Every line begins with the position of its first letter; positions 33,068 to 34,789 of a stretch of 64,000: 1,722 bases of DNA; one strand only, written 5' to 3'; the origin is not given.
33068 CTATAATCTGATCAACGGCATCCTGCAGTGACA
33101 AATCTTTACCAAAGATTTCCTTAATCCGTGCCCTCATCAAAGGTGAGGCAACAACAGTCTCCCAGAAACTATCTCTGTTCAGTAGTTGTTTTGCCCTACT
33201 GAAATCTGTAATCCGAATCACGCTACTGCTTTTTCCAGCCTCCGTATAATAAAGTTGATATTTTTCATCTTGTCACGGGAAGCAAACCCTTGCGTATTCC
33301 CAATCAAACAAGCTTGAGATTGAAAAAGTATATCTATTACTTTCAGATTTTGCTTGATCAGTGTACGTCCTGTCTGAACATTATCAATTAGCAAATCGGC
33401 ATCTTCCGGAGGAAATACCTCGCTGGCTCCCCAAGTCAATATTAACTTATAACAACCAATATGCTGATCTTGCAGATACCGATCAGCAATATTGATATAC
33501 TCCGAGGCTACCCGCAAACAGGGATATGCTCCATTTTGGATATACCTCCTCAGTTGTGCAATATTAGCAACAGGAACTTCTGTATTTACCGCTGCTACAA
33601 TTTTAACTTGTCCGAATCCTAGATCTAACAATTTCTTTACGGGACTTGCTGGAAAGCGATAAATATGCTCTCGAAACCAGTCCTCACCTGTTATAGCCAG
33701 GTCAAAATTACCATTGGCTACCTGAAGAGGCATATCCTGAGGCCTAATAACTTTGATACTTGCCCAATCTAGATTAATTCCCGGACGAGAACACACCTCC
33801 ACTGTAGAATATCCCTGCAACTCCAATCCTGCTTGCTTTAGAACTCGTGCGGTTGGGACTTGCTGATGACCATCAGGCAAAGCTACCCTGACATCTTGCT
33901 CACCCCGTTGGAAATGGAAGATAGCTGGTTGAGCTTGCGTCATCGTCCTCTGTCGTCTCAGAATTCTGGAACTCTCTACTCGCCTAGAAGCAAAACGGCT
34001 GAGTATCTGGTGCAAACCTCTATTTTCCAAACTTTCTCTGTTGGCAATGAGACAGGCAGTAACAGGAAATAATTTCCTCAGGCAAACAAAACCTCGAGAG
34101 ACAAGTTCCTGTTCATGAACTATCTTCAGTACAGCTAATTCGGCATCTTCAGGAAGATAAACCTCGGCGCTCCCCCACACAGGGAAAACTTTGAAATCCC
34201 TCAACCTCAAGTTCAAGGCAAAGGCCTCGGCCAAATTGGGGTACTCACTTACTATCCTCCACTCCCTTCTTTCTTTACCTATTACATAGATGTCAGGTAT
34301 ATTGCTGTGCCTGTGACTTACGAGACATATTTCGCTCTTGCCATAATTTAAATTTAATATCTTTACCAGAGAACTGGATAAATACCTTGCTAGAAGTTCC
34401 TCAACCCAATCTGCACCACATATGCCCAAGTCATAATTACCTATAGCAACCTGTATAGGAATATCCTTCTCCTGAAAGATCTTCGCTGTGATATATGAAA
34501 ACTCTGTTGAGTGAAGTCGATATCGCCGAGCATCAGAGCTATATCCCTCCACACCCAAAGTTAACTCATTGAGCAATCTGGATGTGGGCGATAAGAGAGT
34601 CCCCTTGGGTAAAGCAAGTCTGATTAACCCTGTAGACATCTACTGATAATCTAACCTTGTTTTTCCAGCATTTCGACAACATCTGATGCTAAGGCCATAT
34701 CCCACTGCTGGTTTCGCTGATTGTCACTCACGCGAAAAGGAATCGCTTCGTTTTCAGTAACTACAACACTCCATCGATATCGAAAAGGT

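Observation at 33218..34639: HisG is a covalent tandem of two short-form modules, with a degenerate PRPP loop in the N-terminal copy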

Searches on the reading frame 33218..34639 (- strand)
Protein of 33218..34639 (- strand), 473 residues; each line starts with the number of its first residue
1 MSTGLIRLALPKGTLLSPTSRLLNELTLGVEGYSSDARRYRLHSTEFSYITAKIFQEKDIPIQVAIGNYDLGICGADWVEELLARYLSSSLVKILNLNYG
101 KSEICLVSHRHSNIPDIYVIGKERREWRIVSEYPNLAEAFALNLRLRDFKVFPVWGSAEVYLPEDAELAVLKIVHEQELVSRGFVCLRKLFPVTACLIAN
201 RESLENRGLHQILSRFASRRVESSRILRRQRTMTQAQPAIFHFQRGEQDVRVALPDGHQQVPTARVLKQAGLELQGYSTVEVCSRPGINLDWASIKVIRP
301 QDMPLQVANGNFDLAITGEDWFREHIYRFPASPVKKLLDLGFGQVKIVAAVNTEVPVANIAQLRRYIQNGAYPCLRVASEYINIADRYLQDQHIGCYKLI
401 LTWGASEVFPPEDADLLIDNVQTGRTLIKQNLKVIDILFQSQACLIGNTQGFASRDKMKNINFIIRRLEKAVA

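Call 3: search_protein_families(library=pfam, proteins=[window:33218-34639:-], max_evalue=0.01)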
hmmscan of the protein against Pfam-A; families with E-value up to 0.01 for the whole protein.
window:33218-34639:- (473 aa): 1 family
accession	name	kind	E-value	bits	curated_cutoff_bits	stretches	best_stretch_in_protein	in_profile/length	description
PF01634.23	HisG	-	8e-61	205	25.5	2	299-469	1-157/158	ATP phosphoribosyltransferase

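Call 4: search_protein_families(library=ncbifam, proteins=[window:33218-34639:-], max_evalue=0.01)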
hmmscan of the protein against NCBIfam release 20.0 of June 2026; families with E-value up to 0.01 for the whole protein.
window:33218-34639:- (473 aa): 1 family
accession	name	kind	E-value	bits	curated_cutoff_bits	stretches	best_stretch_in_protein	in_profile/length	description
TIGR00070.1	hisG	equivalog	8.4e-68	227.9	75.75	2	250-446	1-182/183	ATP phosphoribosyltransferase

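Call 5: search_solved_structures(query=window:33218-34639:-, max_evalue=0.01, show_alignments=3)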
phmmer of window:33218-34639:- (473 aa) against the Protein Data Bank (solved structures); distinct sequences matched with E-value up to 0.01: 20.
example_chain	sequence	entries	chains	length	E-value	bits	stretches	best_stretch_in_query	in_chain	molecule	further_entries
2vd3_A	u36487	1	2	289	2.3e-12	49.7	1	250-456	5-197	ATP PHOSPHORIBOSYLTRANSFERASE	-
5ub9_A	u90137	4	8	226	2e-11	46.7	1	263-467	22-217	ATP phosphoribosyltransferase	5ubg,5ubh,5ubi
4yb5_A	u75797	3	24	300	4.4e-11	45.5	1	264-467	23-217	ATP phosphoribosyltransferase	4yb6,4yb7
7z6r_C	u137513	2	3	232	4.5e-09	38.9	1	252-451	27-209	ATP phosphoribosyltransferase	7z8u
5m8h_E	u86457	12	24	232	5e-09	38.8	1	252-451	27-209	ATP phosphoribosyltransferase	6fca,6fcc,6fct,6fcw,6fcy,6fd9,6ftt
11te_A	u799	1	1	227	7e-09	38.3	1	6-211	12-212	ATP phosphoribosyltransferase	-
1h3d_A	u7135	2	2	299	8.4e-09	38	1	291-469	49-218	ATP-PHOSPHORIBOSYLTRANSFERASE | ATP phosphoribosyltransferase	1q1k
23fh_A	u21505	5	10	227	2.9e-08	36.3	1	294-472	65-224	ATP phosphoribosyltransferase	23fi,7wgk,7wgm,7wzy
8oy0_E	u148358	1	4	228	2.9e-08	36.2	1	294-472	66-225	ATP phosphoribosyltransferase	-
1usy_H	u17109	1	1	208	1.1e-07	34.4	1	376-468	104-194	ATP PHOSPHORIBOSYLTRANSFERASE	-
6czl_A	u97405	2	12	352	1.1e-07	34.4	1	247-469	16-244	ATP phosphoribosyltransferase catalytic subunit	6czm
1o63_A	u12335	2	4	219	1.3e-07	34.1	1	376-468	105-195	ATP phosphoribosyltransferase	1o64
1ve4_A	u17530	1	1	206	1.8e-07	33.7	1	252-455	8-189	ATP phosphoribosyltransferase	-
1usy_E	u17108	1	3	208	1.9e-07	33.5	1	376-468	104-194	ATP PHOSPHORIBOSYLTRANSFERASE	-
7dah_A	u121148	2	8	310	4.6e-07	32.3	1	294-468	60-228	ATP phosphoribosyltransferase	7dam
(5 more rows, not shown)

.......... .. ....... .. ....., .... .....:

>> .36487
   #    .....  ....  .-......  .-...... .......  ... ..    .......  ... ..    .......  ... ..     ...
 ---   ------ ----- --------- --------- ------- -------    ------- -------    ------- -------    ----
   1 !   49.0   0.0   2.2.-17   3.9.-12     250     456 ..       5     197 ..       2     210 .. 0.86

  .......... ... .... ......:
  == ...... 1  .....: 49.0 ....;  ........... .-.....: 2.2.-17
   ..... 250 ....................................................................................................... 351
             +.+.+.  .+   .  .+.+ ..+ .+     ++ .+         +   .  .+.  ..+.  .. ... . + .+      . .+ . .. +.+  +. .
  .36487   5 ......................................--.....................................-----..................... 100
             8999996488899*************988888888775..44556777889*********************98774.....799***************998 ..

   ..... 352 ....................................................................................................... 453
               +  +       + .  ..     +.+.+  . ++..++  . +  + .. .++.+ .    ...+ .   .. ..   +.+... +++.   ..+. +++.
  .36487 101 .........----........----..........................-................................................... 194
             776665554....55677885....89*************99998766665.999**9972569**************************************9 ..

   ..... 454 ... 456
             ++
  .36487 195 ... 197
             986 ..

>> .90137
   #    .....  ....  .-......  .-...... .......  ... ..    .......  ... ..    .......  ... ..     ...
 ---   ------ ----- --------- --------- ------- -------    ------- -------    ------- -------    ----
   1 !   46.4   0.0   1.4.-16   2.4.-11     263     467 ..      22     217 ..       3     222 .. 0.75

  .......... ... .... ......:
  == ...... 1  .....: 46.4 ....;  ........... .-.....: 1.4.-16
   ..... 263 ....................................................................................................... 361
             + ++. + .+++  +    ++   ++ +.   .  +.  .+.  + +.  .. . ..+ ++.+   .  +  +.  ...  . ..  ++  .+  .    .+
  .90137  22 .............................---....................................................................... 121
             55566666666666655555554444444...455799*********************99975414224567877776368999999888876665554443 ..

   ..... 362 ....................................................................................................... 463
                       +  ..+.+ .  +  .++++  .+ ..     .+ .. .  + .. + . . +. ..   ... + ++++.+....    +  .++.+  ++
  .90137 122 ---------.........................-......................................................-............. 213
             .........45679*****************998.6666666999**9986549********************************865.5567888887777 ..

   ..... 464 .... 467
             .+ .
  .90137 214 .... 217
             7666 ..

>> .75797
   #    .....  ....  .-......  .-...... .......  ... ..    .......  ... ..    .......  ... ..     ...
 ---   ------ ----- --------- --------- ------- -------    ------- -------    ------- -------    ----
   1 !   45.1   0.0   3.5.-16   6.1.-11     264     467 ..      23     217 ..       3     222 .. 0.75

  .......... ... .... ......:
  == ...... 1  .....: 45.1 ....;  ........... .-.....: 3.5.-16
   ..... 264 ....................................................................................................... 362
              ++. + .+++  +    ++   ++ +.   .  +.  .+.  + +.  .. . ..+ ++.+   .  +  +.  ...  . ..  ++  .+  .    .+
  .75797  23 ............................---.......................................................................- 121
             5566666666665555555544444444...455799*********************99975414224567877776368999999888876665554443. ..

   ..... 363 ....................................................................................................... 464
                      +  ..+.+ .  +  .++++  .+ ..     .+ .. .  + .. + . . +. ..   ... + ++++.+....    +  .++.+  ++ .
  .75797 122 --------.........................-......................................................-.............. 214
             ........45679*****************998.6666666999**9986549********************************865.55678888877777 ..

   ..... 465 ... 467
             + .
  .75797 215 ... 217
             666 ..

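Call 6: find_homologous_proteins(query=window:33218-34639:-)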
Query window:33218-34639:- (473 aa): 4071 proteins with E <= 0.001 among 8000 candidates; the best 120 are listed.
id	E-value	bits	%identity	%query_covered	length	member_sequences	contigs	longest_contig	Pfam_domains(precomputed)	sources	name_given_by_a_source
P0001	0.0e+0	1060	99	100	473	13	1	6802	PF01634.24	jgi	-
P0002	8.7e-184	630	60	99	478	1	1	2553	PF01634.24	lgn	-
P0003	8.4e-180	617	60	99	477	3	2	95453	PF01634.24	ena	-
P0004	1.8e-179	615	58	100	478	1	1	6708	PF01634.24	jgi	jgi:ATP phosphoribosyltransferase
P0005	3.3e-178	611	59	98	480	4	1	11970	PF01634.24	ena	-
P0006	8.1e-175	600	58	99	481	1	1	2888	PF01634.24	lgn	-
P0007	9.7e-175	600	58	99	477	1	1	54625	PF01634.24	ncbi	-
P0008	5.0e-174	598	58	99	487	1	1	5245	PF01634.24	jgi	jgi:ATP phosphoribosyltransferase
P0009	6.4e-174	597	58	99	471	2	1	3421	PF01634.24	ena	-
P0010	1.1e-173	596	59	99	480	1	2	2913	PF01634.24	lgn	-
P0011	2.2e-173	595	58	99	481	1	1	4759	PF01634.24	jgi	-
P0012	9.4e-173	593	57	99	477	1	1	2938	PF01634.24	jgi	jgi:ATP phosphoribosyltransferase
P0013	2.3e-172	592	58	99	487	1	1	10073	PF01634.24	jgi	jgi:ATP phosphoribosyltransferase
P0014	1.3e-171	590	57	99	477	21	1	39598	PF01634.24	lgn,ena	-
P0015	1.4e-171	590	57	99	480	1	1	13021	PF01634.24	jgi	jgi:ATP phosphoribosyltransferase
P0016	2.6e-171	589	57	99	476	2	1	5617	PF01634.24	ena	-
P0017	2.9e-171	588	56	100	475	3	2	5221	PF01634.24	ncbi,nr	ncbi:MAG: ATP phosphoribosyltransferase [Dehalococcoidia bacterium]|nr:MAG: ATP phosphoribosyltransf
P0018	5.3e-171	588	56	99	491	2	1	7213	PF01634.24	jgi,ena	-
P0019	6.7e-171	587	57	99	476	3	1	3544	PF01634.24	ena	-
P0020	1.0e-170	587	57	98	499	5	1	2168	PF01634.24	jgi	-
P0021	1.5e-170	586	59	98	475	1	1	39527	PF01634.24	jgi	jgi:ATP phosphoribosyltransferase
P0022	1.7e-170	586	57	99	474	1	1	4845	PF01634.24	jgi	jgi:ATP phosphoribosyltransferase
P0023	2.2e-170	586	57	100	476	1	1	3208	PF01634.24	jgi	jgi:ATP phosphoribosyltransferase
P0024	2.5e-170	585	58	100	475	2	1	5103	PF01634.24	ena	-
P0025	3.0e-170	585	57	100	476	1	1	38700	PF01634.24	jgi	jgi:ATP phosphoribosyltransferase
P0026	7.4e-170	584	58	98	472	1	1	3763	PF01634.24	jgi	jgi:ATP phosphoribosyltransferase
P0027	9.6e-170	583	57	99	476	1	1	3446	PF01634.24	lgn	-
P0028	1.0e-169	583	57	99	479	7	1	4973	PF01634.24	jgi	-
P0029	1.1e-169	583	58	100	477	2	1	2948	PF01634.24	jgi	-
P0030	1.4e-169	583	57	98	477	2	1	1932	PF01634.24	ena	-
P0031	1.5e-169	583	58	98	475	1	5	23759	PF01634.24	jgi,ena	-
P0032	1.5e-169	583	57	99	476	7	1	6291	PF01634.24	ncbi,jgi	-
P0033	1.5e-169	583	58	98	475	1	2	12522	PF01634.24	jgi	jgi:ATP phosphoribosyltransferase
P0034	1.7e-169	583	58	98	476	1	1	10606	PF01634.24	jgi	jgi:ATP phosphoribosyltransferase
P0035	1.8e-169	583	57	98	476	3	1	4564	PF01634.24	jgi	-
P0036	1.8e-169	583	57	98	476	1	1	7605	PF01634.24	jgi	-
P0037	1.9e-169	582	57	99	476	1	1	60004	PF01634.24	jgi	jgi:ATP phosphoribosyltransferase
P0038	2.2e-169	582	57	99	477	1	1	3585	PF01634.24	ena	-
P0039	2.3e-169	582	57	99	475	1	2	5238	PF01634.24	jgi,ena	-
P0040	2.6e-169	582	56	99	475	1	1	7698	PF01634.24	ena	-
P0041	2.8e-169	582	57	99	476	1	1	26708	PF01634.24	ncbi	ncbi:MAG: ATP phosphoribosyltransferase [Dehalococcoidia bacterium]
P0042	3.0e-169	582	58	99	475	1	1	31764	PF01634.24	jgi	jgi:ATP phosphoribosyltransferase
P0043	3.3e-169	582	56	99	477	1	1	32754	PF01634.24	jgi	-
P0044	3.4e-169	582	56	99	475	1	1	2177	PF01634.24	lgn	-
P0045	3.7e-169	582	58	99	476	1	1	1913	PF01634.24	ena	-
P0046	4.1e-169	581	57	99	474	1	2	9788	PF01634.24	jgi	-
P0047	5.2e-169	581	57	98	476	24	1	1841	PF01634.24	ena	-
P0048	5.5e-169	581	55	99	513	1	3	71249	PF01634.24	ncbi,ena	-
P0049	5.9e-169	581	57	99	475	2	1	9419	PF01634.24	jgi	-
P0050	6.0e-169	581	58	98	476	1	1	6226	PF01634.24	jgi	jgi:ATP phosphoribosyltransferase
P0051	6.9e-169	581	57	99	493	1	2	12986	PF01634.24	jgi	jgi:ATP phosphoribosyltransferase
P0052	7.1e-169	581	57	99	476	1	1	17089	PF01634.24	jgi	jgi:ATP phosphoribosyltransferase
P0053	7.2e-169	581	57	98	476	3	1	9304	PF01634.24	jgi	jgi:ATP phosphoribosyltransferase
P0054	7.5e-169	581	56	99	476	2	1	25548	PF01634.24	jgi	-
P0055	7.6e-169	580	58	99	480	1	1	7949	PF01634.24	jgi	jgi:ATP phosphoribosyltransferase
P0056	7.7e-169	580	57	98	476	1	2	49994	PF01634.24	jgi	-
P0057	8.3e-169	580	57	99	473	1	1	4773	PF01634.24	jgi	jgi:ATP phosphoribosyltransferase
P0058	9.1e-169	580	57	99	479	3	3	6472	PF01634.24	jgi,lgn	jgi:ATP phosphoribosyltransferase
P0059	9.4e-169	580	57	99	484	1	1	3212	PF01634.24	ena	-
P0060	1.0e-168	580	57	98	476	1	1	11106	PF01634.24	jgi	jgi:ATP phosphoribosyltransferase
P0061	1.1e-168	580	57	98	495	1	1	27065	PF01634.24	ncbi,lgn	ncbi:MAG: ATP phosphoribosyltransferase [Dehalococcoidia bacterium]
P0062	1.2e-168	580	56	99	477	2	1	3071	PF01634.24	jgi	jgi:ATP phosphoribosyltransferase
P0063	1.2e-168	580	58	99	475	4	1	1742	PF01634.24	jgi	jgi:ATP phosphoribosyltransferase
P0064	1.6e-168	579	57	98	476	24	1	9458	PF01634.24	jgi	-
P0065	1.7e-168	579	57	99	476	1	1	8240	PF01634.24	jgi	jgi:ATP phosphoribosyltransferase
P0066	2.0e-168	579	57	98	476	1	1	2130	PF01634.24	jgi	jgi:ATP phosphoribosyltransferase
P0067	2.0e-168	579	58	100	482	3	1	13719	PF01634.24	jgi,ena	-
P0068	2.4e-168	579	57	98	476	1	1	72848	PF01634.24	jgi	jgi:ATP phosphoribosyltransferase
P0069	2.5e-168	579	57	98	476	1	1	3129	PF01634.24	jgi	-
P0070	2.8e-168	579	56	99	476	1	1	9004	PF01634.24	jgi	jgi:ATP phosphoribosyltransferase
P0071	2.8e-168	579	57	100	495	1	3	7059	PF01634.24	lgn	-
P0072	2.9e-168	579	58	99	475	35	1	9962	PF01634.24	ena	-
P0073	3.0e-168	579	57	99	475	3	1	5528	PF01634.24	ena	-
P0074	3.1e-168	578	58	99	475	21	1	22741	PF01634.24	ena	-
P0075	3.1e-168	578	57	99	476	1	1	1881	PF01634.24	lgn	-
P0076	3.3e-168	578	56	98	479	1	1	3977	PF01634.24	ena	-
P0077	3.5e-168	578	57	96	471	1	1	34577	PF01634.24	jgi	-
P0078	3.7e-168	578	57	99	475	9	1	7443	PF01634.24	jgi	-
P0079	3.8e-168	578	57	98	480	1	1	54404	PF01634.24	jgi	jgi:ATP phosphoribosyltransferase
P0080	3.9e-168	578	57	99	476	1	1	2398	PF01634.24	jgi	-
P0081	5.6e-168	578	57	100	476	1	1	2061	PF01634.24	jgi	-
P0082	6.2e-168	577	56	100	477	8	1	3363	PF01634.24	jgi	jgi:ATP phosphoribosyltransferase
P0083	6.3e-168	577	57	99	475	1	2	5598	PF01634.24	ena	-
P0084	7.0e-168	577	57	99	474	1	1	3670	PF01634.24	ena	-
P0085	7.4e-168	577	57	99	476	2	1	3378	PF01634.24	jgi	-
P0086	8.4e-168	577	57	99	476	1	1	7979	PF01634.24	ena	-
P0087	8.8e-168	577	57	98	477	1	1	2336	PF01634.24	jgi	jgi:ATP phosphoribosyltransferase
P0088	9.4e-168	577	57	99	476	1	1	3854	PF01634.24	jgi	jgi:ATP phosphoribosyltransferase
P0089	9.5e-168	577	57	99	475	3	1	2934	PF01634.24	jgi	jgi:ATP phosphoribosyltransferase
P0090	1.0e-167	577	57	98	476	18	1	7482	PF01634.24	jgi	-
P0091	1.0e-167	577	57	99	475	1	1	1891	PF01634.24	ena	-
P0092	1.1e-167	577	57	99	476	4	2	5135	PF01634.24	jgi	jgi:ATP phosphoribosyltransferase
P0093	1.2e-167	576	58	99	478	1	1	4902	PF01634.24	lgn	-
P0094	1.4e-167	576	58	99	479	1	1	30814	PF01634.24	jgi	jgi:ATP phosphoribosyltransferase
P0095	1.4e-167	576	56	99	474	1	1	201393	PF01634.24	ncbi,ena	-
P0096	1.5e-167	576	57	99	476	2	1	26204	PF01634.24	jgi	jgi:ATP phosphoribosyltransferase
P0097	1.7e-167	576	56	100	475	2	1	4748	PF01634.24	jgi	-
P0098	1.8e-167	576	56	99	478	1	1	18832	PF01634.24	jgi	jgi:ATP phosphoribosyltransferase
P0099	1.9e-167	576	57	98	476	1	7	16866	PF01634.24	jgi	jgi:ATP phosphoribosyltransferase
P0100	1.9e-167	576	56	99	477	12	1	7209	PF01634.24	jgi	jgi:ATP phosphoribosyltransferase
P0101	2.3e-167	576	56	99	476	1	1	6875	PF01634.24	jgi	jgi:ATP phosphoribosyltransferase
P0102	2.7e-167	575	56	98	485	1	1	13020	PF01634.24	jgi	jgi:ATP phosphoribosyltransferase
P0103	2.8e-167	575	57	99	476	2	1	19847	PF01634.24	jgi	jgi:ATP phosphoribosyltransferase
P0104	2.9e-167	575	56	99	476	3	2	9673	PF01634.24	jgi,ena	jgi:ATP phosphoribosyltransferase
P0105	3.0e-167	575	57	98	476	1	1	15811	PF01634.24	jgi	-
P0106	3.1e-167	575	58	98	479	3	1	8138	PF01634.24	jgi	-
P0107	3.3e-167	575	57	99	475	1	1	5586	PF01634.24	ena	-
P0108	3.3e-167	575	57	98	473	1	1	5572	PF01634.24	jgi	-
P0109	3.5e-167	575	57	98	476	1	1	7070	PF01634.24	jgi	-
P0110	4.2e-167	575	56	99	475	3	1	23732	PF01634.24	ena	-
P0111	4.2e-167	575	57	98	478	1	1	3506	PF01634.24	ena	-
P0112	4.4e-167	575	57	98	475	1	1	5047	PF01634.24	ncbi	-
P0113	4.4e-167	575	56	99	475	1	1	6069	PF01634.24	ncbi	-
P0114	4.4e-167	575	56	98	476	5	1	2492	PF01634.24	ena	-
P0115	4.5e-167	575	57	99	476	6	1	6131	PF01634.24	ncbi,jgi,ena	-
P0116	4.6e-167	575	57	99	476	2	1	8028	PF01634.24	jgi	jgi:ATP phosphoribosyltransferase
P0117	4.9e-167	575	57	98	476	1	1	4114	PF01634.24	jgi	jgi:ATP phosphoribosyltransferase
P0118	5.0e-167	575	56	98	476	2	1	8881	PF01634.24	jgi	-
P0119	5.3e-167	574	56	98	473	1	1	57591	PF01634.24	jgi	jgi:ATP phosphoribosyltransferase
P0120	5.4e-167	574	57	99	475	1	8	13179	PF01634.24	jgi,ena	-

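Call 10: find_related_loci(query=window:33218-34639:-, collection=genome_contigs, flank=6000)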
Query window:33218-34639:- (473 aa) in genome_contigs; peptide patterns used: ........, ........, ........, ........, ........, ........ (x = any residue, [..] = any of these).
182 stretches matched a pattern; 40 encode a relative of the query (tblastn E <= 1e-3); 40 distinct loci.
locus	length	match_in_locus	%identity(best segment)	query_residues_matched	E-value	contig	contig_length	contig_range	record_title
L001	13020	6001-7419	96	1-473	0e+0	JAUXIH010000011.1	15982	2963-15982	MAG: Dehalococcoidia bacterium isolate CSMAG_2976 CSMAG_2976_k119_622898_length_15982_cov_7.7474, whole genome shotgun s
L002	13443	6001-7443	57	1-473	2e-179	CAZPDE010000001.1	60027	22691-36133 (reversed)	MAG TPA_asm: uncultured Dehalococcoidales bacterium isolate binchicken_co122_242 genome assembly, contig: NODE_115_lengt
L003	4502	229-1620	56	6-468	4e-180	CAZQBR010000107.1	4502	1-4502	MAG TPA_asm: uncultured Dehalococcoidales bacterium isolate SRP068000_co3_165 genome assembly, contig: NODE_39570_length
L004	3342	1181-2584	56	6-472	0e+0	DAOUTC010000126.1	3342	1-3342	MAG TPA_asm: Dehalococcoidia bacterium isolate CSMAG_562 CSMAG_562_k127_516643_length_3342_cov_14.0000, whole genome sho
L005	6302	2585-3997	55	3-473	1e-175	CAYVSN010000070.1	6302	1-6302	MAG TPA_asm: uncultured Dehalococcoidales bacterium isolate SRP239594_co1_134 genome assembly, contig: NODE_8338_length_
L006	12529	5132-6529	58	6-471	2e-173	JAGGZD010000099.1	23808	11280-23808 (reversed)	MAG: Dehalococcoidia bacterium isolate AUK195 PB_MBMC_149_c_000000000062, whole genome shotgun sequence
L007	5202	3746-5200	54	3-471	2e-176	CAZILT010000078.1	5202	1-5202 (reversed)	MAG TPA_asm: uncultured Dehalococcoidales bacterium isolate SRP067234_co1_69 genome assembly, contig: k99_601736, whole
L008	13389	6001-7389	56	6-465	2e-172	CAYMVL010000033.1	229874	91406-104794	MAG TPA_asm: uncultured Dehalococcoidales bacterium isolate SRP067234_co1_282 genome assembly, contig: k99_82140, whole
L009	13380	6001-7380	57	6-464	3e-172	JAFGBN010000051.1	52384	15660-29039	MAG: Dehalococcoidia bacterium isolate Zod_Metabat.1036 k87_5280598, whole genome shotgun sequence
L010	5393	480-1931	53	6-473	7e-170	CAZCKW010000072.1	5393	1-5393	MAG TPA_asm: uncultured Dehalococcoidales bacterium isolate SRP178699_co2_22 genome assembly, contig: NODE_18730_length_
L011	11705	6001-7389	56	3-473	1e-165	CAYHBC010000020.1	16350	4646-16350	MAG TPA_asm: uncultured Dehalococcoidales bacterium isolate ERP119294_co3_111 genome assembly, contig: NODE_2257_length_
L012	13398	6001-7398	53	6-472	3e-164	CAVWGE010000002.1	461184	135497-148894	MAG: uncultured Chloroflexia bacterium isolate MFD04408.bin.1.9 genome assembly, contig: contig_21453, whole genome shot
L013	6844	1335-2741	55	6-469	1e-162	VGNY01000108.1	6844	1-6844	MAG: Chloroflexi bacterium isolate M_DeepCast_200m_mx_194 M_DeepCast_200m_mx_194_Ga0194113_10022655, whole genome shotgu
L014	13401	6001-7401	52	1-472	2e-160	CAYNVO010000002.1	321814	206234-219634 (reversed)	MAG TPA_asm: uncultured Dehalococcoidales bacterium isolate SRP178699_co1_561 genome assembly, contig: NODE_6_length_321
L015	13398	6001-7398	51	6-472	3e-160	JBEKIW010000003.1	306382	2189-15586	MAG: Dehalococcoidia bacterium isolate SPRUCE 309 SPRUCE_309_3, whole genome shotgun sequence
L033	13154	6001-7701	51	1-472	3e-69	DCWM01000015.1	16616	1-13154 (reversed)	MAG TPA_asm: Dehalococcoidia bacterium UBA2162 UBA2162_contig_35055, whole genome shotgun sequence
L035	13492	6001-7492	44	6-472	6e-113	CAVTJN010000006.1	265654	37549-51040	MAG: uncultured Chloroflexia bacterium isolate MFD05942.bin.1.364 genome assembly, contig: contig_23213, whole genome sh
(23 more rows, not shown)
